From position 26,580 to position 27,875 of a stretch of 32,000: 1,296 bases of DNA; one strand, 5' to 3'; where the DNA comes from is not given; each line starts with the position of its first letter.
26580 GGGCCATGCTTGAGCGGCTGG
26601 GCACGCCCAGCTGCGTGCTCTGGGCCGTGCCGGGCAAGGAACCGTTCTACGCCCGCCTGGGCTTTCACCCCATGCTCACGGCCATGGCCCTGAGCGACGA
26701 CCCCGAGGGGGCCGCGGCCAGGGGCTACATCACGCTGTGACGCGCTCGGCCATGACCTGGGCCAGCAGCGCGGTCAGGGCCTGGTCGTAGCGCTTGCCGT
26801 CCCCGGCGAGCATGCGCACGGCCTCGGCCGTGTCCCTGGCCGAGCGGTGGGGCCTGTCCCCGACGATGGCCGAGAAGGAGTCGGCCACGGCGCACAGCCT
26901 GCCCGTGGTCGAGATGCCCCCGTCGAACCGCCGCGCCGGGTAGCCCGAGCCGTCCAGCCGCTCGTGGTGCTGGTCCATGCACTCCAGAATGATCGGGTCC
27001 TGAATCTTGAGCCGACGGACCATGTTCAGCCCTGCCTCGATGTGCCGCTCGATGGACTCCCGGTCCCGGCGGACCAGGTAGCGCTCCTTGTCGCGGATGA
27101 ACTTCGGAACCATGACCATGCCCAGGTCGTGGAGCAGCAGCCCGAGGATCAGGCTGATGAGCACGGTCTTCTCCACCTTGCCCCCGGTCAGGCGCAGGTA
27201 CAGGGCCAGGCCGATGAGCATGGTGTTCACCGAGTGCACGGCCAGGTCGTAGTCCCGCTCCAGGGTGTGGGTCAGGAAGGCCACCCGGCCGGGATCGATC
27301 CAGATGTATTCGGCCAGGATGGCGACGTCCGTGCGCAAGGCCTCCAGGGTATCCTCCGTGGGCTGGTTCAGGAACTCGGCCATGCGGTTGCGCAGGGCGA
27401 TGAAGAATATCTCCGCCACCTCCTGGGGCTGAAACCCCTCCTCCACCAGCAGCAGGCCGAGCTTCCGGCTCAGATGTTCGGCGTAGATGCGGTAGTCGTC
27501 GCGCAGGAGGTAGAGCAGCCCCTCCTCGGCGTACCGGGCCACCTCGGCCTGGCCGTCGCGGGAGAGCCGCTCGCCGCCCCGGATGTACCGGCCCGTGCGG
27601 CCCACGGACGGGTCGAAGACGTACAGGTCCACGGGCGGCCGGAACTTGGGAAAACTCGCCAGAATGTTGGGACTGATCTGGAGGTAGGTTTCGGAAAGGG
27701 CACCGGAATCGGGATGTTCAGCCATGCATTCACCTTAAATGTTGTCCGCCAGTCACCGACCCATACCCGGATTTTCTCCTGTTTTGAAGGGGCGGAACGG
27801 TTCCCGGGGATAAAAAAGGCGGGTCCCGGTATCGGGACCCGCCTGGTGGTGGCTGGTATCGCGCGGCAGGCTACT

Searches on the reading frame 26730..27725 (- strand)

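Call 30: search_protein_families(library=pfam, proteins=[window:26730-27725:-], max_evalue=0.001)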
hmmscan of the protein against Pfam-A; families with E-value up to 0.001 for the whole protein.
window:26730-27725:- (331 aa): 2 families
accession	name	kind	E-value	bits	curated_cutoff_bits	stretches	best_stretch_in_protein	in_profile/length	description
PF13487.12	HD_5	-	1.2e-22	80.9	27.2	1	187-317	37-170/170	HD domain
PF01966.28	HD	-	3e-10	40.8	22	1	163-286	3-115/116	HD domain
